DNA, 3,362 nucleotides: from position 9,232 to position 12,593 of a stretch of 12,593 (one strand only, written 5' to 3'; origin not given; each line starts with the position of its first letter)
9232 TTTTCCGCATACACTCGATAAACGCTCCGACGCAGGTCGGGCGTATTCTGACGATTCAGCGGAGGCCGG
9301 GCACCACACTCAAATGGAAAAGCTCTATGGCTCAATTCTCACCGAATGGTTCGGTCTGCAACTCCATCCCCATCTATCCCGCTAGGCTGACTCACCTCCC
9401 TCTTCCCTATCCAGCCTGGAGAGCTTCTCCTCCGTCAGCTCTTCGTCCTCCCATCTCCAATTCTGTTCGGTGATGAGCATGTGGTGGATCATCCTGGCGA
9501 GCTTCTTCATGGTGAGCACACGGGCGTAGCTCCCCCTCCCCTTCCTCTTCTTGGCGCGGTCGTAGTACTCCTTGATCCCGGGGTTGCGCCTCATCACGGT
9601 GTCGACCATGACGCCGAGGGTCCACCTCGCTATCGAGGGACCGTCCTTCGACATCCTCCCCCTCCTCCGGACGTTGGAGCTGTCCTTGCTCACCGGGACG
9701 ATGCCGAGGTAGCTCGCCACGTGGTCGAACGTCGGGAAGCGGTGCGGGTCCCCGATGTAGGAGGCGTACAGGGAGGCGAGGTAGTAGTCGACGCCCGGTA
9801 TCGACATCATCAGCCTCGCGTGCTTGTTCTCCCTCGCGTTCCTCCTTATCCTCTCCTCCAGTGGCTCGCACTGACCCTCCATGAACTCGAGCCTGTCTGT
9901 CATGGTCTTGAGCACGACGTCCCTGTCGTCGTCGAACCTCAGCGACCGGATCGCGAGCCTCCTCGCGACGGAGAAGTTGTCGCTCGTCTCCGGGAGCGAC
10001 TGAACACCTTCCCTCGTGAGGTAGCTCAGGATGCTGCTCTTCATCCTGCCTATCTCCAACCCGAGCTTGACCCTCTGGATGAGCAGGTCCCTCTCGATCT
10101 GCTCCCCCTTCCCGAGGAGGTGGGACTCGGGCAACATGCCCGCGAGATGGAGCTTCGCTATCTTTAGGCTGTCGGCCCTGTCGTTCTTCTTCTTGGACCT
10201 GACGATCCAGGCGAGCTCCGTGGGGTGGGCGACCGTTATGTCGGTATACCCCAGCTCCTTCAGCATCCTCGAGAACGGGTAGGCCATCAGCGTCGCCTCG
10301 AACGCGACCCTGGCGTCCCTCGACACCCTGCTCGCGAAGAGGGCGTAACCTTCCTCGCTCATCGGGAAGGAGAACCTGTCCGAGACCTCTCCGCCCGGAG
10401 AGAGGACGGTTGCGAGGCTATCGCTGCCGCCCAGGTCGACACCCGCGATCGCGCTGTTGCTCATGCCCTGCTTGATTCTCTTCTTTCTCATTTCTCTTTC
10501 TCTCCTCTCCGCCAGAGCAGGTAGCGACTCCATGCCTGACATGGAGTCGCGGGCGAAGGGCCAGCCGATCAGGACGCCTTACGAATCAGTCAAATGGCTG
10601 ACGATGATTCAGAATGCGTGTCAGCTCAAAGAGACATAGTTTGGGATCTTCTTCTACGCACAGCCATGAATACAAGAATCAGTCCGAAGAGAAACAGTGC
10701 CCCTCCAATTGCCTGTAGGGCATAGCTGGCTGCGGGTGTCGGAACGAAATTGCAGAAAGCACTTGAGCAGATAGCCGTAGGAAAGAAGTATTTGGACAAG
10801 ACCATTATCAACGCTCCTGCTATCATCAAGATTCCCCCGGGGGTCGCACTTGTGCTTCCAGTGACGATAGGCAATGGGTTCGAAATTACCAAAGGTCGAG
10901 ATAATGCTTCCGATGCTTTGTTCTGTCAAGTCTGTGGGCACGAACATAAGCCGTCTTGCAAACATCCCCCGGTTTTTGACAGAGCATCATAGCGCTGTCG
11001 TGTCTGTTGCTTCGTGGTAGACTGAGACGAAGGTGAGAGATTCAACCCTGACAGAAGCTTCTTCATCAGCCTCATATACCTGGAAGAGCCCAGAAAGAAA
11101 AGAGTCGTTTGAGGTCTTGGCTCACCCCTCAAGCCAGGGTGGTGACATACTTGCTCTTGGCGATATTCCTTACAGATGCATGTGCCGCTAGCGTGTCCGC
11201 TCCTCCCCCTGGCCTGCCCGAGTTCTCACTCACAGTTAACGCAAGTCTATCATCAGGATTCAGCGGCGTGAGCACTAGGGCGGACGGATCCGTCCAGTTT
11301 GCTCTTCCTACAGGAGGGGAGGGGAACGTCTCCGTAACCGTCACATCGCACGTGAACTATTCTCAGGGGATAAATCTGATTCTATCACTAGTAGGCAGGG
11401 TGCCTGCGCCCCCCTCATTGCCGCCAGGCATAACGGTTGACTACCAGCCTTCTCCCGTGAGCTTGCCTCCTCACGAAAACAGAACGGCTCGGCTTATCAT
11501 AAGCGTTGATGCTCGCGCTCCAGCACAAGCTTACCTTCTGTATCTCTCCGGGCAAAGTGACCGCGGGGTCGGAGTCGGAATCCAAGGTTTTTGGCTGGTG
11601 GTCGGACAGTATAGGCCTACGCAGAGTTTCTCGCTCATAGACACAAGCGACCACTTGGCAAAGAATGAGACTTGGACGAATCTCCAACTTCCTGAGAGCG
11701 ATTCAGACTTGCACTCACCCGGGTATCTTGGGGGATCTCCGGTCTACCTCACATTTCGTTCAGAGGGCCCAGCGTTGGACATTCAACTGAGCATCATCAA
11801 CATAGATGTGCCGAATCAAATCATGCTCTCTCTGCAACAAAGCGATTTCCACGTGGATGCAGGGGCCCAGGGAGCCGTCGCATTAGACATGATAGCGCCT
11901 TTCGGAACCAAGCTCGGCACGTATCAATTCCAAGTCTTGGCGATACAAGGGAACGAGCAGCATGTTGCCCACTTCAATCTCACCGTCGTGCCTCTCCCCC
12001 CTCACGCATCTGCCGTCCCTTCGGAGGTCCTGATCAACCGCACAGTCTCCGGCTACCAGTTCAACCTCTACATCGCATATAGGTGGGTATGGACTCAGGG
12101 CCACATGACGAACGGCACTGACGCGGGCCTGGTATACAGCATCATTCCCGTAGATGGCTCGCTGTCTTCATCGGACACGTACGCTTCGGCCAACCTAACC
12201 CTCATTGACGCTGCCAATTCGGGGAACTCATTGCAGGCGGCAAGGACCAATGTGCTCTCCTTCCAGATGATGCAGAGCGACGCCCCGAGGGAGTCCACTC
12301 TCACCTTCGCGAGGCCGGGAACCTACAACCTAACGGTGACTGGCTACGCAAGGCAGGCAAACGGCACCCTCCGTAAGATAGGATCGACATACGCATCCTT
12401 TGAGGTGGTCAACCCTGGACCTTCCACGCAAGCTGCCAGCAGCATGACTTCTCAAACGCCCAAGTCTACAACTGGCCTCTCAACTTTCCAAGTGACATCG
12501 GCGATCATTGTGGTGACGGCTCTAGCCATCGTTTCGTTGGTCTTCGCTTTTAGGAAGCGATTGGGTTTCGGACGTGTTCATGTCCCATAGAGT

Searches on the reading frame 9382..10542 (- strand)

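Call 13: search_protein_families(library=pfam, proteins=[window:9382-10542:-], max_evalue=0.01)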
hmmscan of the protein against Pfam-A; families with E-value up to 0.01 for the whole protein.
window:9382-10542:- (386 aa): 2 families
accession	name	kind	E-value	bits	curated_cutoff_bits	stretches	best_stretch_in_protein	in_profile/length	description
PF02371.22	Transposase_20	-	1.1e-18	67.8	21.3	1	243-327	2-86/87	Transposase IS116/IS110/IS902 family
PF01548.23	DEDD_Tnp_IS110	-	9.1e-06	26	29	1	33-137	1-112/155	Transposase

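Call 79: search_protein_families(library=ncbifam, proteins=[window:9382-10542:-], max_evalue=0.01)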
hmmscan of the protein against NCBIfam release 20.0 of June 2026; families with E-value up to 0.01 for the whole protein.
window:9382-10542:- (386 aa): 3 families
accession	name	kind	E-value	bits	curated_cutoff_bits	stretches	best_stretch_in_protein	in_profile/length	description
NF033542.1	transpos_IS110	equivalog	9.8e-50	169.6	140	1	33-359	2-341/343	IS110 family RNA-guided transposase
NF052498.1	TIGR_Tas_endo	equivalog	3.2e-05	24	100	1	210-334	41-164/215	TIGR-Tas system RNA-guided endonuclease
NF051857.1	transpos_IS110_2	equivalog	0.0014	17.8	180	0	273-357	301-392/393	IS110 family transposase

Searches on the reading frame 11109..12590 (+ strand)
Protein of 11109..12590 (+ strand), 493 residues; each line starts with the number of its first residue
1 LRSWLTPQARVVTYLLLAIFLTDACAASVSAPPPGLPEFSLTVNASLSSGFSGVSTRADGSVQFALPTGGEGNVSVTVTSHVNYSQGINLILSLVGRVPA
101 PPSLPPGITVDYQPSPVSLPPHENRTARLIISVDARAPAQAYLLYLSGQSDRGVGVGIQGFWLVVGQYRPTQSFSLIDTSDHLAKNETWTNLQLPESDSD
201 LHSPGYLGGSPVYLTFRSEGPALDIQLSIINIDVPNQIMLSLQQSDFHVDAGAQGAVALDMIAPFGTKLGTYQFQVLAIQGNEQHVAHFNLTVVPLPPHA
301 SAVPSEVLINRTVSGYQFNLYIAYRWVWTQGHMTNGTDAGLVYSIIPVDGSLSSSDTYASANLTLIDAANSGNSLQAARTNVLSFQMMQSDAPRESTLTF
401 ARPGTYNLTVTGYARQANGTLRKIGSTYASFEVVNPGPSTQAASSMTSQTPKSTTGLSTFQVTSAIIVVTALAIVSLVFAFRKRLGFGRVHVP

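Call 13: search_protein_families(library=pfam, proteins=[window:11109-12590:+], max_evalue=0.01)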
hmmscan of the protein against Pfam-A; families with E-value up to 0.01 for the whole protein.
window:11109-12590:+ (493 aa): 0 families

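Call 30: find_encoding_contigs(protein=window:11109-12590:+, flank=10000, max_places=4)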
Protein window:11109-12590:+ (493 aa): 1 contig read that carries it; 1 place shown.
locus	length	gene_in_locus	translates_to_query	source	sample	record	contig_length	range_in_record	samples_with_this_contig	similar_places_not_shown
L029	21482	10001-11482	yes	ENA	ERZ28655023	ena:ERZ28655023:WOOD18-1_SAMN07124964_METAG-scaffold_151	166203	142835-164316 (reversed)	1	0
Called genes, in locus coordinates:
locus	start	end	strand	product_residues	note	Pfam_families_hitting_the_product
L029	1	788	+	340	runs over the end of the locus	PF00348:polyprenyl_synt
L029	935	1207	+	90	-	-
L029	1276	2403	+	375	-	-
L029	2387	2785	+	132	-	PF14864:Alkyl_sulf_C (faint)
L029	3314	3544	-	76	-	-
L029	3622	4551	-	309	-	-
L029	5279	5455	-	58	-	-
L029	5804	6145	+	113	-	-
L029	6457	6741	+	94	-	PF14947:HTH_45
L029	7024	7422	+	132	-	-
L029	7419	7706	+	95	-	-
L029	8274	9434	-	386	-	PF01548:DEDD_Tnp_IS110 (weak), PF02371:Transposase_20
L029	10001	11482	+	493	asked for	-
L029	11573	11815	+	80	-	-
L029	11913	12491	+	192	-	-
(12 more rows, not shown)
